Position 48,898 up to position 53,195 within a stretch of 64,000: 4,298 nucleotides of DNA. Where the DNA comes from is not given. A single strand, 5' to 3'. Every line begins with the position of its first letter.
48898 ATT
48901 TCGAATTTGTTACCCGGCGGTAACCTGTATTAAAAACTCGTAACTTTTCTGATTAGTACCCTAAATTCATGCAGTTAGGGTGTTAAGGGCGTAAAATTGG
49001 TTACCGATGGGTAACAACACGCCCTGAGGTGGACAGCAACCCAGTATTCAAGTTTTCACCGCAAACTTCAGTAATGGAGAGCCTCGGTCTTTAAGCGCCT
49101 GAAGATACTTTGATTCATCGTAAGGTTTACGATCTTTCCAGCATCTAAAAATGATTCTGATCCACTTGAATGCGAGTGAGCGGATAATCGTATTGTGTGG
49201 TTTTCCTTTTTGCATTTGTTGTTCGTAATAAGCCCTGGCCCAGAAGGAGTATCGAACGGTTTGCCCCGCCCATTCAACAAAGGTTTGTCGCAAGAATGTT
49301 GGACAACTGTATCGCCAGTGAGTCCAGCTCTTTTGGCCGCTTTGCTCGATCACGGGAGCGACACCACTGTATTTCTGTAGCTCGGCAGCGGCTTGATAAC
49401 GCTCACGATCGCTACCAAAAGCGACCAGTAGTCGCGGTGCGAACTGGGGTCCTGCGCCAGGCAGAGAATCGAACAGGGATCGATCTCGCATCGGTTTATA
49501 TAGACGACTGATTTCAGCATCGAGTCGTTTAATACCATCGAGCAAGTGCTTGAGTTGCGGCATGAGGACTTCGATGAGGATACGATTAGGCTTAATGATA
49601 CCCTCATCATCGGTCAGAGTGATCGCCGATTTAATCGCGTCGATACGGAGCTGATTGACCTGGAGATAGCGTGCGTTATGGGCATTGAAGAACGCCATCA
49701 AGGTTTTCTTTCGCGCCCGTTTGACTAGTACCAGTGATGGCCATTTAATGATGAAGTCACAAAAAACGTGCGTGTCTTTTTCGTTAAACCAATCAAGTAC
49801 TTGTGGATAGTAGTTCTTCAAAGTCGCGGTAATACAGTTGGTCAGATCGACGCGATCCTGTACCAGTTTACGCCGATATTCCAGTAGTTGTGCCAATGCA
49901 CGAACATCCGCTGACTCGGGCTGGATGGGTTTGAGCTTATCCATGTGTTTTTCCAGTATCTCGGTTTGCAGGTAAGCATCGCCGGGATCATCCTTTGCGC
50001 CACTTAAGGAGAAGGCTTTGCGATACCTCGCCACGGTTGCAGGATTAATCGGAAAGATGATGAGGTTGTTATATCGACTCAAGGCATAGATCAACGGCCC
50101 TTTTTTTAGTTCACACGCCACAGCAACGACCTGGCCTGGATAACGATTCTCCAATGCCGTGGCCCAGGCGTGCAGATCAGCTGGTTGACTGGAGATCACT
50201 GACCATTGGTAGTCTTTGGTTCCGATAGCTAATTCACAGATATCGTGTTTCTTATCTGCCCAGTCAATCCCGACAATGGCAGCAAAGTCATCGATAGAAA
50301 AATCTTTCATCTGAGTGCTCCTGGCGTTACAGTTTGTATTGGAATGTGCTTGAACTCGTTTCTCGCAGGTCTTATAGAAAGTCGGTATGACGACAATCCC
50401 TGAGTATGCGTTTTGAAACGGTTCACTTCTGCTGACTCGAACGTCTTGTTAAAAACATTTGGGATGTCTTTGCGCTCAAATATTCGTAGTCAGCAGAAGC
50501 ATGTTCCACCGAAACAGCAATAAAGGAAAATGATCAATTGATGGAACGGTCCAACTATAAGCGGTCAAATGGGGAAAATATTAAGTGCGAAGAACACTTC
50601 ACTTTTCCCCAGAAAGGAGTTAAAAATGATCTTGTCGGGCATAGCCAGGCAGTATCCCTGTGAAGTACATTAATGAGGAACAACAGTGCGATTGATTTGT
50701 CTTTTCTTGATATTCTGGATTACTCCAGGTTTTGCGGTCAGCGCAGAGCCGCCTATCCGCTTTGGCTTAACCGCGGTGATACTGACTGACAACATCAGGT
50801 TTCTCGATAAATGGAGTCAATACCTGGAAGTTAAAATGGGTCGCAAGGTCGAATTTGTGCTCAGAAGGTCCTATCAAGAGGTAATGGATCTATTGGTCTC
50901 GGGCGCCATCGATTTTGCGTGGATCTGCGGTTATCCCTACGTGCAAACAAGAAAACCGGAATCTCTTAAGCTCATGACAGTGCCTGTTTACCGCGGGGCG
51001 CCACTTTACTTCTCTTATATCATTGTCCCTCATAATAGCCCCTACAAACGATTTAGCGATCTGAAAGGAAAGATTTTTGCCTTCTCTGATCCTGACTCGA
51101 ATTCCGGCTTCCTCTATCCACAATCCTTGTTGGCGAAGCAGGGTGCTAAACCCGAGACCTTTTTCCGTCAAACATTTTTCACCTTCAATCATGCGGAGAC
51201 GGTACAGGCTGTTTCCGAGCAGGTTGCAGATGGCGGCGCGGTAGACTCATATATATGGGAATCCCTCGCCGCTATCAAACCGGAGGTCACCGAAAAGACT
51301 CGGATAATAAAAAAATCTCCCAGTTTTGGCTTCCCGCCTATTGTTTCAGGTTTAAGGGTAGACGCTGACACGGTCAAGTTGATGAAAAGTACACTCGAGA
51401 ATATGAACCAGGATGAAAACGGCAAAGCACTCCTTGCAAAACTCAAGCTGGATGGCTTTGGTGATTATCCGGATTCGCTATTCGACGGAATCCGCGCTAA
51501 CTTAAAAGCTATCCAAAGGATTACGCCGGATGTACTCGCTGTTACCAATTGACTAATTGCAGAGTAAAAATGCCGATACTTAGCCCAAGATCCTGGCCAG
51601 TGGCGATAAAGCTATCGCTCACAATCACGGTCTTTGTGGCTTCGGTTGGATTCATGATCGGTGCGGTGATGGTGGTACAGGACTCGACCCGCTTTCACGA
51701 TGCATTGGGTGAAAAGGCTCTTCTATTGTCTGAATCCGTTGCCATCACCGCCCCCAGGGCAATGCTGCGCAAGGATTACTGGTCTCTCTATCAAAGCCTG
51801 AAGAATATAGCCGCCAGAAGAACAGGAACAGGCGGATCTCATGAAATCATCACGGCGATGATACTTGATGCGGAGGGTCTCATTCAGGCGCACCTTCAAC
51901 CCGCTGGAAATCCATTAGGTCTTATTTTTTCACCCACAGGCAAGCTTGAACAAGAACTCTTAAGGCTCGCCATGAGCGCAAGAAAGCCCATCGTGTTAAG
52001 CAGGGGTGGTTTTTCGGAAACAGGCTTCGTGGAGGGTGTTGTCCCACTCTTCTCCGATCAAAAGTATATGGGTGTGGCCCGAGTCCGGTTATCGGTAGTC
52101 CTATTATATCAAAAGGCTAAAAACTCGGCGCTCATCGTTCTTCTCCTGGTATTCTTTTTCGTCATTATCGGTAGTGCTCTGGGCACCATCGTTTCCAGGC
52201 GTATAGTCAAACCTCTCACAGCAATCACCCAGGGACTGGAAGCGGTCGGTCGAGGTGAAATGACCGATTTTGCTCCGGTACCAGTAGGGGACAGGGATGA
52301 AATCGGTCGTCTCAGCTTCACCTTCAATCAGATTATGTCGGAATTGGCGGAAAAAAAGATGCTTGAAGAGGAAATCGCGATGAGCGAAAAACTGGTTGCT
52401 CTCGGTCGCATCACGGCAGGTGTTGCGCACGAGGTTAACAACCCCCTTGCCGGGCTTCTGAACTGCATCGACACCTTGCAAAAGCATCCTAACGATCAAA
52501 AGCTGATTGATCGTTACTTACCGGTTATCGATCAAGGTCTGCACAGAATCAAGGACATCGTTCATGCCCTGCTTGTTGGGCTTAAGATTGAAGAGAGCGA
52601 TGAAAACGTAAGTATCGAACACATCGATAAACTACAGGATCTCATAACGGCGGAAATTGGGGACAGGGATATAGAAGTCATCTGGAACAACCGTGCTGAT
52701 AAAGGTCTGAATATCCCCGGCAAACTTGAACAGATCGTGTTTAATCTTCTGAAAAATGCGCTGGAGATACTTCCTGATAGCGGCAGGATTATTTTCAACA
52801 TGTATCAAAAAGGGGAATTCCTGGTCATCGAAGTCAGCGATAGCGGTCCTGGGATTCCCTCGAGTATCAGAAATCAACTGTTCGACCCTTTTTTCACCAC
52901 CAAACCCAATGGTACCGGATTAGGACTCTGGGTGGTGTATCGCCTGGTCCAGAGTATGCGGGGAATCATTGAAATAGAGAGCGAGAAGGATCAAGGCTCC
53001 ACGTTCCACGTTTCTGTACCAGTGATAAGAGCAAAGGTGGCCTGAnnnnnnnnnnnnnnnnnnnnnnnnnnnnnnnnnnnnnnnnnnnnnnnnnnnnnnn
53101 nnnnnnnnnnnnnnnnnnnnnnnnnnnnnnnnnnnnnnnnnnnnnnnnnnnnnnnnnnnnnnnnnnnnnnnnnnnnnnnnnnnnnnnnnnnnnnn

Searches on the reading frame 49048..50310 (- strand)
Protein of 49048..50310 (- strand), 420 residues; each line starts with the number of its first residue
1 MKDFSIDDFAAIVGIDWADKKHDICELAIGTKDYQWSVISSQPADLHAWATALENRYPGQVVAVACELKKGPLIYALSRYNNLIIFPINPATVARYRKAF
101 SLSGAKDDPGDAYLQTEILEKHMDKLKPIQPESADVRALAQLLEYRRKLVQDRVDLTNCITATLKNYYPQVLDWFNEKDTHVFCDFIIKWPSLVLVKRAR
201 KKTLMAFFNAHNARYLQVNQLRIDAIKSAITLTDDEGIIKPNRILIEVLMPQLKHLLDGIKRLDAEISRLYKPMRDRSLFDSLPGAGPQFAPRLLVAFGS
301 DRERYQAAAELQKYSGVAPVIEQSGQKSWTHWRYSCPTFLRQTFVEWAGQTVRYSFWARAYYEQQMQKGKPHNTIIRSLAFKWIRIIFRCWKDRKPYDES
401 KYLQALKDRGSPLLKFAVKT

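Call 3: search_protein_families(library=pfam, proteins=[window:49048-50310:-], max_evalue=0.01)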
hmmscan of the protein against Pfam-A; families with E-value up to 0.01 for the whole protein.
window:49048-50310:- (420 aa): 2 families
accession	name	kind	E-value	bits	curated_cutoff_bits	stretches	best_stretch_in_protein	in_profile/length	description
PF01548.23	DEDD_Tnp_IS110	-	1.2e-25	90.5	29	1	13-169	1-155/155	Transposase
PF02371.22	Transposase_20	-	3.6e-15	56.5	21.3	1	279-363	3-87/87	Transposase IS116/IS110/IS902 family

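Call 4: search_protein_families(library=ncbifam, proteins=[window:49048-50310:-], max_evalue=0.01)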
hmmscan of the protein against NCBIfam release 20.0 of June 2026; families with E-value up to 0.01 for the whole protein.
window:49048-50310:- (420 aa): 3 families
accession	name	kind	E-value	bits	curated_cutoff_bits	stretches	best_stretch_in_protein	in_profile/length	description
NF033542.1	transpos_IS110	equivalog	1.6e-46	159.1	140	1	12-396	1-343/343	IS110 family RNA-guided transposase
NF051857.1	transpos_IS110_2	equivalog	2.2e-09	36.9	180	1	85-390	79-390/393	IS110 family transposase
NF052498.1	TIGR_Tas_endo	equivalog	0.0028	17.7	100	1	217-338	10-114/215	TIGR-Tas system RNA-guided endonuclease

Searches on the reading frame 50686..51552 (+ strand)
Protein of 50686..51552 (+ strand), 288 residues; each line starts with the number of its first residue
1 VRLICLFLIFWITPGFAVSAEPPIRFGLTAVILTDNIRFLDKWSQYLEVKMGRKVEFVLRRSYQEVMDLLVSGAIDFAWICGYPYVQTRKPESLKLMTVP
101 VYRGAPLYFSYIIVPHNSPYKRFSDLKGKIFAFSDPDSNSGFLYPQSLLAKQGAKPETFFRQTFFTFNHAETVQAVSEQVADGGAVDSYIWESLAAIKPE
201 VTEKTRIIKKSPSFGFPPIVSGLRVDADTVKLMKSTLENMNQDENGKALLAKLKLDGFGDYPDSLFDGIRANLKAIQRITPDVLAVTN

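Call 3: search_protein_families(library=pfam, proteins=[window:50686-51552:+], max_evalue=0.01)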
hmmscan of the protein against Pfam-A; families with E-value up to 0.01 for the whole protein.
window:50686-51552:+ (288 aa): 2 families
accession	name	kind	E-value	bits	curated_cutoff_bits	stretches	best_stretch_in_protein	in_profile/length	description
PF12974.12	Phosphonate-bd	-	3.9e-58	197.1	27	1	40-261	16-237/242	ABC transporter, phosphonate, periplasmic substrate-binding protein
PF09084.16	NMT1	-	0.00039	20.8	20.5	1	53-194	21-154/216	NMT1/THI5 like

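Call 4: search_protein_families(library=ncbifam, proteins=[window:50686-51552:+], max_evalue=0.01)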
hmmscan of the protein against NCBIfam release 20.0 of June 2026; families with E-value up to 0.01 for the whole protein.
window:50686-51552:+ (288 aa): 6 families
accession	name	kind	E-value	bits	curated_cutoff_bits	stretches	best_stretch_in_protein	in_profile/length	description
TIGR01098.1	3A0109s03R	subfamily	1.2e-35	123.3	112.05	1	44-220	54-233/253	phosphate/phosphite/phosphonate ABC transporter substrate-binding protein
TIGR03431.1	PhnD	equivalog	3.1e-33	115.4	261.1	1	44-272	50-282/288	phosphonate ABC transporter substrate-binding protein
TIGR04553.1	ABC_peri_selen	hypoth_equivalog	4.9e-24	85.1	250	1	42-272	21-258/266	putative selenate ABC transporter substrate-binding protein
NF049985.1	SBP_like_Rv1680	exception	7.4e-08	32.4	400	1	50-277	27-260/268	Rv1680 family SBP-like protein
TIGR01728.1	SsuA_fam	subfamily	2.6e-05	23.6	163.5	1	45-138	21-113/290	aliphatic sulfonate ABC transporter substrate-binding protein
TIGR02122.1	TRAP_TAXI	subfamily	0.0078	15.1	84.35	0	106-160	120-172/320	TAXI family TRAP transporter solute-binding subunit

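Call 30: search_solved_structures(query=window:50686-51552:+, max_evalue=0.01, show_alignments=3)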
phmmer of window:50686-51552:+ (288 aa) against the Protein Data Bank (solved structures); distinct sequences matched with E-value up to 0.01: 16.
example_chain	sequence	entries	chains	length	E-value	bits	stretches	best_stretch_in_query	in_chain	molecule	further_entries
6esk_A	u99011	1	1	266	8.4e-68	232.2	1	23-279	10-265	Putative periplasmic phosphite-binding-like protein (Pbl) PtxB-like protein designated Aio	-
6esv_A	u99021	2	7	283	9.8e-68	232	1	23-279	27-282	Putative periplasmic phosphite-binding-like protein (Pbl) PtxB-like protein designated Aio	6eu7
8ed5_A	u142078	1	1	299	1.4e-64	221.7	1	23-279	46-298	Putative periplasmic phosphite-binding-like protein (Pbl) PtxB-like protein designated Aio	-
6x6b_A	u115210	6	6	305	4.9e-37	131.3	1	44-270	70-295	ArrX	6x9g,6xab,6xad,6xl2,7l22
6x8w_A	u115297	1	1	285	6.8e-36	127.5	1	44-270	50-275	ArrX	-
5lv1_A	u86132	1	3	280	1.9e-13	53.9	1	44-272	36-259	PtxB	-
5jvb_A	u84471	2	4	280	2.2e-13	53.7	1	44-273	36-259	Phosphonate ABC transporter, periplasmic phosphonate-binding protein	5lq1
5o2j_A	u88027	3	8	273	1.8e-12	50.7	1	43-268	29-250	Probable phosphite transport system-binding protein PtxB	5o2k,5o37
6ght_A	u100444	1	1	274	2.3e-11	47.1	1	35-169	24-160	Probable phosphite transport system-binding protein HtxB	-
5me4_A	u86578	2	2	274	2.3e-11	47.1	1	35-169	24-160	Probable phosphite transport system-binding protein HtxB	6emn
6ghq_A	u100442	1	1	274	2.3e-11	47.1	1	35-169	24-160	Probable phosphite transport system-binding protein HtxB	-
3p7i_A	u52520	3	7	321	2.5e-11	46.9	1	21-254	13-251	PhnD, subunit of alkylphosphonate ABC transporter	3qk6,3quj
7s6g_A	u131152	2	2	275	3.7e-11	46.4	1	45-214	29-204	Phosphonate ABC type transporter/ substrate binding component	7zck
3s4u_A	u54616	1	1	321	1.4e-10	44.5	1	21-254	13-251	PhnD, subunit of alkylphosphonate ABC transporter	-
3n5l_A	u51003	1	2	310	1.2e-09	41.4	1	21-255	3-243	Binding protein component of ABC phosphonate transporter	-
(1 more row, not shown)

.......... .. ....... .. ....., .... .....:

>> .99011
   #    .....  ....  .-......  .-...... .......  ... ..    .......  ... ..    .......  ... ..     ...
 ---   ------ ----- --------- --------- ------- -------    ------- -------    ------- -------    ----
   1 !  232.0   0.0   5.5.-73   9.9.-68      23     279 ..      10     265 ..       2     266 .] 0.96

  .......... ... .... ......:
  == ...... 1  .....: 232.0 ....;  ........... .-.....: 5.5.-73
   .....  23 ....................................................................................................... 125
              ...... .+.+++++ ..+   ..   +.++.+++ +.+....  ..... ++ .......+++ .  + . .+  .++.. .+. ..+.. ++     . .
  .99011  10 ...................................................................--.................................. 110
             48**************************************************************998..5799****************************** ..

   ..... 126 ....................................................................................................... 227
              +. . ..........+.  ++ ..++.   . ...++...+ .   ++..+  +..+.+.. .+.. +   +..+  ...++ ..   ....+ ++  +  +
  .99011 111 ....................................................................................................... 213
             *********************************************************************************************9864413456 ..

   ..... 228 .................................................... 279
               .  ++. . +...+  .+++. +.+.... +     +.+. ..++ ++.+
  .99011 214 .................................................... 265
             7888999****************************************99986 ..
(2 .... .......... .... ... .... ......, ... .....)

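Call 61: search_solved_structures(query=window:50686-51552:+, max_evalue=1e-30, show_alignments=5)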
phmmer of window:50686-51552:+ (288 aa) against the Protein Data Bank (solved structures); distinct sequences matched with E-value up to 1e-30: 5.
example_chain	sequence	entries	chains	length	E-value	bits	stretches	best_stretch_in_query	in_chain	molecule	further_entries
6esk_A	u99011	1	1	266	8.4e-68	232.2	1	23-279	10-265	Putative periplasmic phosphite-binding-like protein (Pbl) PtxB-like protein designated Aio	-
6esv_A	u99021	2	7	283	9.8e-68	232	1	23-279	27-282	Putative periplasmic phosphite-binding-like protein (Pbl) PtxB-like protein designated Aio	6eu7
8ed5_A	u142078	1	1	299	1.4e-64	221.7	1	23-279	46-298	Putative periplasmic phosphite-binding-like protein (Pbl) PtxB-like protein designated Aio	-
6x6b_A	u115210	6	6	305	4.9e-37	131.3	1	44-270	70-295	ArrX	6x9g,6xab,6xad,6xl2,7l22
6x8w_A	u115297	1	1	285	6.8e-36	127.5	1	44-270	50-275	ArrX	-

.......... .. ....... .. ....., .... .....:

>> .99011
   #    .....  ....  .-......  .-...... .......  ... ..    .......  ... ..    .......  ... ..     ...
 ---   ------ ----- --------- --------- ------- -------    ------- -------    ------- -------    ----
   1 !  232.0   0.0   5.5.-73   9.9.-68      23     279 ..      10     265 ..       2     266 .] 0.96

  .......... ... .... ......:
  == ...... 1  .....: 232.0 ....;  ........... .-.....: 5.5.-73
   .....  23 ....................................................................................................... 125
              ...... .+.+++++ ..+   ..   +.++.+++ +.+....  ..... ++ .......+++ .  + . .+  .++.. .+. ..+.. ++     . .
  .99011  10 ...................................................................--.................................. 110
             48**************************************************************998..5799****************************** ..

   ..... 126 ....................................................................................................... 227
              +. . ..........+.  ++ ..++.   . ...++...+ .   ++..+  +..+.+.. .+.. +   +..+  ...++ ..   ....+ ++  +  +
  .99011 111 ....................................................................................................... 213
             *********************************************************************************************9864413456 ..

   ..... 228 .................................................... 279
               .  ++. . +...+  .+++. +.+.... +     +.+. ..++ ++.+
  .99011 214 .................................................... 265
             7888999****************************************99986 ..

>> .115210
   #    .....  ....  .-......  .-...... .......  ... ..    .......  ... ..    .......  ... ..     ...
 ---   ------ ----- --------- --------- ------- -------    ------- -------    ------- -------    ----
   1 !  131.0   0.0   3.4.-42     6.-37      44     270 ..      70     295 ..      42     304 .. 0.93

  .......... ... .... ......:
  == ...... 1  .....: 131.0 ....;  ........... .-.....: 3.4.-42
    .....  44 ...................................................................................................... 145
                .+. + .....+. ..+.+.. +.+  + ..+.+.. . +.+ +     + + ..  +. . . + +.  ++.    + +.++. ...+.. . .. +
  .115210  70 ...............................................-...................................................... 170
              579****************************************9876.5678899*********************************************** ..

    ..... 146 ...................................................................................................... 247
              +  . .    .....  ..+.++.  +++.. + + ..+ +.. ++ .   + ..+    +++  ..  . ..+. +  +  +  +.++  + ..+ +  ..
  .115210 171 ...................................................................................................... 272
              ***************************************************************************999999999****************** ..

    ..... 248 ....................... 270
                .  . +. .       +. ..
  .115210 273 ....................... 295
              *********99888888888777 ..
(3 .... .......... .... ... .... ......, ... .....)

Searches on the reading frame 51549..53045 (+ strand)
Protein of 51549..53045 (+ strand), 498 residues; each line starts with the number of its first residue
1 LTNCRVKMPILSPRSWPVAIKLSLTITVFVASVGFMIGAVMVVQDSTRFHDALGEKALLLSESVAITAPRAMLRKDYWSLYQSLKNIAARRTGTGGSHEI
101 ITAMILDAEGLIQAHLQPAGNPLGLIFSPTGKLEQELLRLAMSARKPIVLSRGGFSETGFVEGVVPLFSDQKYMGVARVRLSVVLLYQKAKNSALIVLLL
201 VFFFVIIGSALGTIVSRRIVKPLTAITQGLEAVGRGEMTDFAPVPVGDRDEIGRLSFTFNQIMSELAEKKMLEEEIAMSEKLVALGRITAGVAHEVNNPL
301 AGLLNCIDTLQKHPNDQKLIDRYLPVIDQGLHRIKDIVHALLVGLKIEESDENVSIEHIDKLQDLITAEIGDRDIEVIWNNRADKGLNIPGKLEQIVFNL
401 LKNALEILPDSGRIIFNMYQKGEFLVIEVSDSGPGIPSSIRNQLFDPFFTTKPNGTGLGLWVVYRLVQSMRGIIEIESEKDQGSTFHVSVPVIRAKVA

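Call 3: search_protein_families(library=pfam, proteins=[window:51549-53045:+], max_evalue=0.01)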
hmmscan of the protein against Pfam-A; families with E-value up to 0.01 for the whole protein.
window:51549-53045:+ (498 aa): 4 families
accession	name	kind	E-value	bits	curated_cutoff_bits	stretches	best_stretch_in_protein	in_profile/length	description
PF02518.31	HATPase_c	-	3.1e-23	82.8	26.4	1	391-492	4-109/111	Histidine kinase-, DNA gyrase B-, and HSP90-like ATPase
PF00672.30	HAMP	-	4e-09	37.1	25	1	215-266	2-51/53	HAMP domain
PF00512.31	HisKA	-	2.3e-08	34.4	26.9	1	285-342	2-58/66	His Kinase A (phospho-acceptor) domain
PF13581.12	HATPase_c_2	-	0.00063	20.2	27.4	1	411-475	53-113/127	Histidine kinase-like ATPase domain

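Call 4: search_protein_families(library=ncbifam, proteins=[window:51549-53045:+], max_evalue=0.01)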
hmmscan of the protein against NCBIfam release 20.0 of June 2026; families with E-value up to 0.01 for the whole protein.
window:51549-53045:+ (498 aa): 91 families (the best 25 are shown)
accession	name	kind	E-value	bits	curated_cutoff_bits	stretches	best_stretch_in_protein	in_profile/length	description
NF008468.0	PRK11360.1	equivalog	4.1e-54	184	646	2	263-494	374-610/616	two-component system sensor histidine kinase AtoS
NF053867.1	SprKinKinDBac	equivalog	3.2e-38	131.4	775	1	273-492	274-497/500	sporulation kinase KinD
NF007688.0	PRK10364.1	equivalog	6.4e-37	127.4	479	1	267-493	222-452/460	two-component system sensor histidine kinase ZraS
NF033092.0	HK_WalK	equivalog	1e-34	120.1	725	2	290-492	377-594/594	cell wall metabolism sensor histidine kinase WalK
NF010411.0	PRK13837.1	equivalog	7.5e-32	110.2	647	1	267-494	432-677/828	two-component system VirA-like sensor kinase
TIGR02916.1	PEP_his_kin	equivalog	8.5e-31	107.2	300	1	259-491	450-679/679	XrtA/PEP-CTERM system histidine kinase PrsK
NF046044.1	PnpS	equivalog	3.5e-29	102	400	1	290-491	175-390/390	two-component system histidine kinase PnpS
NF046026.1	HisKinCckACaul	equivalog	4.2e-29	101.2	1000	2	421-495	459-535/678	cell cycle histidine kinase CckA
NF047497.1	HK_LIC_12097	equivalog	4.5e-28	98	500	1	262-492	127-366/367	LIC_12097 family sensor histidine kinase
NF046020.1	HisKinCckABruc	equivalog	7e-28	96.9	1000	1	264-491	459-706/868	cell cycle histidine kinase CckA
NF038348.1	T2SS_HK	subfamily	7.1e-28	97.3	450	2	390-492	469-573/574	histidine kinase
NF052574.1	HisKinEspCMyxo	equivalog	1.2e-27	96.5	1200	1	259-494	391-639/785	serine histidine kinase EspC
NF052573.1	HisKinEspAMyxo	equivalog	4e-27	94.6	1400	1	249-494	349-613/755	serine histidine kinase EspA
TIGR02956.1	TMAO_torS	equivalog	5.5e-27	94.3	676.5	1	290-496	469-686/967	TMAO reductase system sensor histidine kinase/response regulator TorS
NF008312.0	PRK11100.1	equivalog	7e-27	94.4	356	1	166-490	153-472/477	two-component system sensor histidine kinase CreC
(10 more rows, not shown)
